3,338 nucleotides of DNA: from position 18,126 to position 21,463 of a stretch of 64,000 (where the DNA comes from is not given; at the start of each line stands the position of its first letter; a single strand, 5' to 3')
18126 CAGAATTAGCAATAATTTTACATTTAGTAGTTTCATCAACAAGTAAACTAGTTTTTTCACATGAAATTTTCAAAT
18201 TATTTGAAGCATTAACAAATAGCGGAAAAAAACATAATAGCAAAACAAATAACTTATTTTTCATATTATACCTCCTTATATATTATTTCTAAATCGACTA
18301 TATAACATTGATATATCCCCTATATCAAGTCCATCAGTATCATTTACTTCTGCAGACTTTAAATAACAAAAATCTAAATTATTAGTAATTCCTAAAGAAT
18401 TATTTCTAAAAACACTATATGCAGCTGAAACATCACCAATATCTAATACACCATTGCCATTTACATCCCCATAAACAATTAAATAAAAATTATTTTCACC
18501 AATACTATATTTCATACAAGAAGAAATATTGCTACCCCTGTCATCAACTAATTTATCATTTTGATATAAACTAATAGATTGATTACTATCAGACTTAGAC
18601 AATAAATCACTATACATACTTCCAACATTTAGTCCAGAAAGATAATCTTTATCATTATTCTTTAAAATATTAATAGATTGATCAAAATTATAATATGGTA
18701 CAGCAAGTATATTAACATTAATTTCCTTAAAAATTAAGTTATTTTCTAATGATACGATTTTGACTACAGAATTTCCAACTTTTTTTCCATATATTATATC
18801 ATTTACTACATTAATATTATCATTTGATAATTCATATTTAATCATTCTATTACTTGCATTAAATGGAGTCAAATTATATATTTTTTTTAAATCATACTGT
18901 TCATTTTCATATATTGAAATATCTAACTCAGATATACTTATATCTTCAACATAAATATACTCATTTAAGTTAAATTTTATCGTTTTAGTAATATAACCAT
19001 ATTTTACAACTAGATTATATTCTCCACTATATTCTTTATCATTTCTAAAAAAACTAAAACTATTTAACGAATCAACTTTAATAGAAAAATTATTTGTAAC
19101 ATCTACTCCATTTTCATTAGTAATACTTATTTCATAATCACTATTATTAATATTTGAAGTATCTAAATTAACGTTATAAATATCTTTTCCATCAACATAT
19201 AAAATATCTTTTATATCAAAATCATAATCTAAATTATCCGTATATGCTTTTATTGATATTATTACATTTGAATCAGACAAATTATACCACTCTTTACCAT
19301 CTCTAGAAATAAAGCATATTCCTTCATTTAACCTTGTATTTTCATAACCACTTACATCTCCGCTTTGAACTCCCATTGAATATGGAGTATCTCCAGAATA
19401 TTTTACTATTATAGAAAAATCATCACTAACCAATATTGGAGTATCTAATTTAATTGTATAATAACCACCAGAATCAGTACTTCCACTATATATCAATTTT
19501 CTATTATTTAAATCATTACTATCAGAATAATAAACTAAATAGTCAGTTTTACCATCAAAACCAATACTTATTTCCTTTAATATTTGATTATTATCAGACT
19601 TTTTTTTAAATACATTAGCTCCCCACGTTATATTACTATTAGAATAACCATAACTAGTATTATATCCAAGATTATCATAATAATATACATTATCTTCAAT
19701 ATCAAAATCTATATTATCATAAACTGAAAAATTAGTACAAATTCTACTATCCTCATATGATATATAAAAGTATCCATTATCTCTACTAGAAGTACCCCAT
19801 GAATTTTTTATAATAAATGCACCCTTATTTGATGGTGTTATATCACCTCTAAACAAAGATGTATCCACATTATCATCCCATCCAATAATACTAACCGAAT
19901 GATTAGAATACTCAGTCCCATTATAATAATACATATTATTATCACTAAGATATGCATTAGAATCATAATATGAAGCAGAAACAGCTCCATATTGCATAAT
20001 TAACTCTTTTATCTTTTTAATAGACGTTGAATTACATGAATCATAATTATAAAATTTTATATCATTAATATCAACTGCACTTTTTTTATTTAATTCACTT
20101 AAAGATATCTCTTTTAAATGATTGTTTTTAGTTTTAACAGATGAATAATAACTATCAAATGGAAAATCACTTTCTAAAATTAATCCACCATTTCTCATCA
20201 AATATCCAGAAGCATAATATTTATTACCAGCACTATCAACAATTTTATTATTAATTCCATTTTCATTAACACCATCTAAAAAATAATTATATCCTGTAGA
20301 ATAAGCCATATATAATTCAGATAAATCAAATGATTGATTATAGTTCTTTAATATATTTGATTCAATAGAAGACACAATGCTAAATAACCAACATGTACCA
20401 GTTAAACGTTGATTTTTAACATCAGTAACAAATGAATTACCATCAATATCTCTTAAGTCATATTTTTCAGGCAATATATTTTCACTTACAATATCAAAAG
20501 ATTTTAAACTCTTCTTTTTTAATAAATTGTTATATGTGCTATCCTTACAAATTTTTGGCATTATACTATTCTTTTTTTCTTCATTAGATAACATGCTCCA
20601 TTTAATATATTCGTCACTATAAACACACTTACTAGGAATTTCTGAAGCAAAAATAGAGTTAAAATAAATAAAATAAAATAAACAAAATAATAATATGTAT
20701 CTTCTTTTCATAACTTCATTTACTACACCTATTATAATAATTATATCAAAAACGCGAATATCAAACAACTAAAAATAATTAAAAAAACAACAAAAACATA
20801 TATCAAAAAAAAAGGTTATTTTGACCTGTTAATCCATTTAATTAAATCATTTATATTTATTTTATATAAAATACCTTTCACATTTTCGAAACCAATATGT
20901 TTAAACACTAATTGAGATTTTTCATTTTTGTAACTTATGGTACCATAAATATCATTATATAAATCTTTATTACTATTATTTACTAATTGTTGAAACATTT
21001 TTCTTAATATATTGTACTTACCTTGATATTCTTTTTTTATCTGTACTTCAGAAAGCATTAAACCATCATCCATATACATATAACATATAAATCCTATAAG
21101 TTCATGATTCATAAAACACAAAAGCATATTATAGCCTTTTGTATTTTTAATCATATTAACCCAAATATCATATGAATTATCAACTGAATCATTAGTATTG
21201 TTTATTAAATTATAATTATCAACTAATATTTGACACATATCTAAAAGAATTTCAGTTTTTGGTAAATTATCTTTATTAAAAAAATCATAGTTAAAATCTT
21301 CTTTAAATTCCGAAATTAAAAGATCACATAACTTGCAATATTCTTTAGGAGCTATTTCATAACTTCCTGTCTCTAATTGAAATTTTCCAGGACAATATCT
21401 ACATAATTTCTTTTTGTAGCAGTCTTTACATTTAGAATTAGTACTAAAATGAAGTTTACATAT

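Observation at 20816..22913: Candidate RiPP operon: RRE + radical SAM/SPASM maturase with a fused GNAT-like domain, preceded by a small Cys/Trp-containing ORF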

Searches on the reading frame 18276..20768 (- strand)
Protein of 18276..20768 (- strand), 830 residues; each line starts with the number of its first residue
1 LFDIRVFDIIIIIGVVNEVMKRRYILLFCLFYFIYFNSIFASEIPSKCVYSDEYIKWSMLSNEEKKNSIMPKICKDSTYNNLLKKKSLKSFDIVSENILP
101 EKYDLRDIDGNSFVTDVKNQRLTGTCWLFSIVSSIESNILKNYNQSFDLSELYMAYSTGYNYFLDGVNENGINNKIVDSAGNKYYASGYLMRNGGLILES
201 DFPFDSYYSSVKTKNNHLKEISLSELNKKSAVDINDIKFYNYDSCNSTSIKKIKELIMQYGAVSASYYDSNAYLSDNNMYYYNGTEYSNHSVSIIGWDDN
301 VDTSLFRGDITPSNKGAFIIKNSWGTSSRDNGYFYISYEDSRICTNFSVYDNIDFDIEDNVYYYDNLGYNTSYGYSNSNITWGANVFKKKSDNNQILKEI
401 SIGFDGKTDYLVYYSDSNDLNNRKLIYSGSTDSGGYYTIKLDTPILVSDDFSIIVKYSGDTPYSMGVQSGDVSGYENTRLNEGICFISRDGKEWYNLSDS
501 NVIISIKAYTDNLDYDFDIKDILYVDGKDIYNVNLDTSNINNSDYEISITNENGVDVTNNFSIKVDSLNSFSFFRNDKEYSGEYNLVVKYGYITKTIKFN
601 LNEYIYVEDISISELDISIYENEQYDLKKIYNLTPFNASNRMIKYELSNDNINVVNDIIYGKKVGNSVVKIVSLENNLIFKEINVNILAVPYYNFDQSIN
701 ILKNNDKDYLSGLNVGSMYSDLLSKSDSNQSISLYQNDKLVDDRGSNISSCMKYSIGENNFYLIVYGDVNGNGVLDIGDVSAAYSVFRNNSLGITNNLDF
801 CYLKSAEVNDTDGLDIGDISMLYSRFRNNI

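Call 3: search_protein_families(library=pfam, proteins=[window:18276-20768:-], max_evalue=1)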
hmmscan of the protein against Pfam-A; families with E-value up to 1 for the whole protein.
window:18276-20768:- (830 aa): 3 families
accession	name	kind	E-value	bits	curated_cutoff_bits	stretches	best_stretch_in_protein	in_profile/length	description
PF18560.7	Lectin_like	-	4.8e-21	76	27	1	361-510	1-156/156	Lectin like domain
PF00112.29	Peptidase_C1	-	1.7e-20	74.5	20.7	1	99-344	1-210/220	Papain family cysteine protease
PF03051.21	Peptidase_C1_2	-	0.00033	20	22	1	116-167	57-112/438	Peptidase C1-like family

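Call 4: search_protein_families(library=ncbifam, proteins=[window:18276-20768:-], max_evalue=1)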
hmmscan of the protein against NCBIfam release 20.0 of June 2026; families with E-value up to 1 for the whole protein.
window:18276-20768:- (830 aa): 1 family
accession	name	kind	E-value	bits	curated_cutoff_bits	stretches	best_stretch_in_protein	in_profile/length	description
NF008853.0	PRK11891.1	equivalog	0.1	11.2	560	1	650-697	243-289/430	aspartate carbamoyltransferase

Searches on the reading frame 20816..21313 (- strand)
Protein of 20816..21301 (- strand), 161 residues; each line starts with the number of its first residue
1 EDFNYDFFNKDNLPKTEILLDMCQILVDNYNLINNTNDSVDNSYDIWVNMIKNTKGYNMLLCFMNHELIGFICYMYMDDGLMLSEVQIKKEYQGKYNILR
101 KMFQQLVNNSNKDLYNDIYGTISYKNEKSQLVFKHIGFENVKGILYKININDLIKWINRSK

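Call 52: find_homologous_proteins(query=A5, max_evalue=0.001)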
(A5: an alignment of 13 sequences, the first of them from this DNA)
Query A5 (13 sequences) (165 aa, profile of the alignment): 20 proteins with E <= 0.001 among 988 candidates.
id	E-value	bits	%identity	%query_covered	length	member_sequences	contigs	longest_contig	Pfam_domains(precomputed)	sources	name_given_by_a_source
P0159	4.2e-49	185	54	96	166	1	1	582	PF13673.14,PF13420.14,PF13302.14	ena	-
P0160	2.3e-47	179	65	100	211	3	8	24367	PF13673.14,PF13302.14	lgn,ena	-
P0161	1.8e-45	173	47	94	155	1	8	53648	PF13673.14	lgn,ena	-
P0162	2.7e-45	172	47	94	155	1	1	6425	-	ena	-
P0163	5.9e-45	171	63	88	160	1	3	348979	PF13673.14,PF13302.14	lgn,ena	-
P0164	7.3e-44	168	76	85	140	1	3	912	PF13673.14,PF13302.14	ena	-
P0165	1.2e-43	167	47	94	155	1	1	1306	PF13673.14,PF00583.32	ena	-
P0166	2.0e-43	166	64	77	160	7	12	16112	PF13673.14,PF13420.14,PF13302.14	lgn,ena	-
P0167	3.7e-43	165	49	94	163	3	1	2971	PF13302.14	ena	-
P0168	5.1e-43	165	74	85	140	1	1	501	PF13673.14,PF13302.14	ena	-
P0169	2.7e-42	162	48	94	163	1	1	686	PF13302.14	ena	-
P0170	5.3e-42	162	52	95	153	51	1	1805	PF13673.14,PF13302.14,PF00583.32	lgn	-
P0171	6.5e-42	161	54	95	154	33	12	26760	PF13302.14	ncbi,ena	-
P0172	1.3e-41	160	53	95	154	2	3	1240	PF13302.14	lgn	-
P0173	2.5e-41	159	56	95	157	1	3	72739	PF13302.14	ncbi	-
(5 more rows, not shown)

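Call 61: search_protein_families(library=pfam, alignment_id=A5, max_evalue=0.01)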
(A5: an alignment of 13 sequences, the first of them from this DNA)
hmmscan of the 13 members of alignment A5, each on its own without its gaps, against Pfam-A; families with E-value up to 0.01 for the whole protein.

A. member 1, seq(165 aa): 3 families
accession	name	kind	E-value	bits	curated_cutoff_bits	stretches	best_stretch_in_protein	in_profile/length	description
PF13673.13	Acetyltransf_10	-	1.1e-06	29.1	23.6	1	50-146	21-111/128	Acetyltransferase (GNAT) domain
PF13302.13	Acetyltransf_3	-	4e-05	24.8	25.4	1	52-143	41-138/138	Acetyltransferase (GNAT) domain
PF13420.13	Acetyltransf_4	-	0.0079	16.7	24.3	1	42-146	28-138/155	Acetyltransferase (GNAT) domain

B. families by the number of members that match (of 13 scanned): 9 families
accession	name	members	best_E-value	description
PF13673.13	Acetyltransf_10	8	2.4e-10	Acetyltransferase (GNAT) domain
PF00583.31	Acetyltransf_1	7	7e-08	Acetyltransferase (GNAT) family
PF13302.13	Acetyltransf_3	6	3.6e-07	Acetyltransferase (GNAT) domain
PF13420.13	Acetyltransf_4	5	6.6e-05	Acetyltransferase (GNAT) domain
PF13508.13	Acetyltransf_7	5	0.00038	Acetyltransferase (GNAT) domain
PF08445.16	FR47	3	2.8e-07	FR47-like protein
PF15405.12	PH_5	1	0.00021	Pleckstrin homology domain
PF14542.12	Acetyltransf_CG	1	0.0021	GCN5-related N-acetyl-transferase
PF21623.3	HK_sensor_dom_bact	1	0.0089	Bacterial histidine kinase, sensor domain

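Call 63: search_protein_families(library=ncbifam, proteins=[window:20816-21301:-], max_evalue=1)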
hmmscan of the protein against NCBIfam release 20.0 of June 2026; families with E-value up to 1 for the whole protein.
window:20816-21301:- (161 aa): 6 families
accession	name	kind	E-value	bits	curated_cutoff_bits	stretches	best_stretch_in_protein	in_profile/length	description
TIGR01575.1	rimI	equivalog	3.5e-05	24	86.4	1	57-142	31-116/132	ribosomal protein S18-alanine N-acetyltransferase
NF007025.1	PRK09491.1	equivalog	0.0051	16.8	173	1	57-142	39-123/145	ribosomal protein S18-alanine N-acetyltransferase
TIGR02406.1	ectoine_EctA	equivalog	0.0058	16.7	120.6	1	65-138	48-123/157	diaminobutyrate acetyltransferase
NF040503.1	resist_ArsN1a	equivalog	0.0084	15.9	170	1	80-143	76-137/159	arsinothricin resistance N-acetyltransferase ArsN1 family A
TIGR01609.1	PF_unchar_267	paralog_domain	0.015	15.4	74.55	1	27-68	42-84/146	Plasmodium falciparum uncharacterized protein TIGR01609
NF040504.1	resist_ArsN1b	equivalog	0.03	14.2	210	1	95-141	90-136/159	arsinothricin resistance N-acetyltransferase ArsN1 family B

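Call 65: predict_structure(alignment_id=A6)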
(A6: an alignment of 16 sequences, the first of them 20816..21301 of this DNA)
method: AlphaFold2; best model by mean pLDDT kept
length: 161 residues; sequences in the alignment: 16
mean_pLDDT: 93.7   pTM: 0.89
mean pLDDT of the five models: 93.7, 93.8, 93.2, 93.2, 92.0
residues with pLDDT >= 90: 141; 70-90: 17; 50-70: 3; < 50: 0
segments of 3 or more residues with pLDDT < 50: none
pLDDT, mean of each block of 10 residues (from residue 1): 91 95 96 92 93 94 96 94 96 93 96 93 91 95 94 92 59
secondary structure, 60 per line:
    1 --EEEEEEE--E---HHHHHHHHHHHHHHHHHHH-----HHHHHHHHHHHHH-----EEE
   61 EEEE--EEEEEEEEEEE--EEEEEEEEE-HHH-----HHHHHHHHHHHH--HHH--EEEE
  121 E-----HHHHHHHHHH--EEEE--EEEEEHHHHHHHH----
elements in order: E3-9 H16-34 H40-52 E58-64 E67-77 E80-88 H98-109 E117-121 H127-136 E139-142 E145-149 H150-157

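Call 67: fold_search(model_id=the predicted structure, library=pdb)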
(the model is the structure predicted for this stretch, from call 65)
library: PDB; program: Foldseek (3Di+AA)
matches with E <= 10: 1139; with E <= 0.001: 592
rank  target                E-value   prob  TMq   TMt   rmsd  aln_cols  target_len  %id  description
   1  3exn                  1.4e-07  1.00  0.72  0.75   3.0       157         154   15  Crystal structure of acetyltransferase from Thermus thermophilus HB8 (released 2009-01-06)
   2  4ua3_A                1.8e-07  1.00  0.66  0.58   3.9       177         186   11  Crystal structure of selenomethionine labeled SpNatD (released 2015-01-28)
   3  4e2a_A                2.6e-07  1.00  0.62  0.59   4.9       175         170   15  Crystal Structure of the Putative acetyltransferase from Streptococcus mutans (released 2013-03-13)
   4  9mto_A                2.8e-07  1.00  0.67  0.73   4.3       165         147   13  Crystal structure of acetyltransferase CBU0801 from Coxiella burnetii (released 2025-01-22)
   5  8osp_A                3.2e-07  1.00  0.66  0.62   4.1       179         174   12  GCN5-related N-Acetyltransferase from Lactobacillus curiae (released 2023-07-05)
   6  3d8p_A                3.8e-07  1.00  0.69  0.70   3.6       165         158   19  Crystal structure of acetyltransferase of GNAT family (NP_373092.1) from STAPHYLOCOCCUS AUREUS MU50 at 2.20 A resoluti (released 2008-10-28)
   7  1tiq_A                4.6e-07  1.00  0.69  0.65   4.4       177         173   12  Crystal Structure of an Acetyltransferase (PaiA) in complex with CoA and DTT from Bacillus subtilis, Northeast Structu (released 2004-07-13)
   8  4e2a_B                4.6e-07  1.00  0.62  0.59   4.9       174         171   16  Crystal Structure of the Putative acetyltransferase from Streptococcus mutans (released 2013-03-13)
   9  4ua3_B                4.9e-07  1.00  0.66  0.56   3.9       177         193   11  Crystal structure of selenomethionine labeled SpNatD (released 2015-01-28)
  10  1tiq_B                6.3e-07  1.00  0.69  0.66   4.0       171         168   10  Crystal Structure of an Acetyltransferase (PaiA) in complex with CoA and DTT from Bacillus subtilis, Northeast Structu (released 2004-07-13)
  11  9mgu                  9.2e-07  1.00  0.60  0.63   4.9       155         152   10  Structure of aminoglycoside acetyltransferase AAC(3)-Ia in complex with CoA (released 2025-09-03)
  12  8fv1_A                9.2e-07  1.00  0.61  0.59   5.7       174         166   10  SpeG spermidine N-acetyltransferase from Staphylococcus aureus in complex with spermine (released 2023-02-08)
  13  2r7h_B                1.0e-06  1.00  0.66  0.67   4.1       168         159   13  CRYSTAL STRUCTURE OF A putative acetyltransferase of the GNAT family (DDE_3044) FROM DESULFOVIBRIO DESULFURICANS SUBSP (released 2007-09-25)
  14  2r7h_A                1.1e-06  1.00  0.69  0.70   3.4       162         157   12  CRYSTAL STRUCTURE OF A putative acetyltransferase of the GNAT family (DDE_3044) FROM DESULFOVIBRIO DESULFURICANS SUBSP (released 2007-09-25)
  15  3d8p_B                1.1e-06  1.00  0.68  0.69   3.8       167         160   18  Crystal structure of acetyltransferase of GNAT family (NP_373092.1) from STAPHYLOCOCCUS AUREUS MU50 at 2.20 A resoluti (released 2008-10-28)
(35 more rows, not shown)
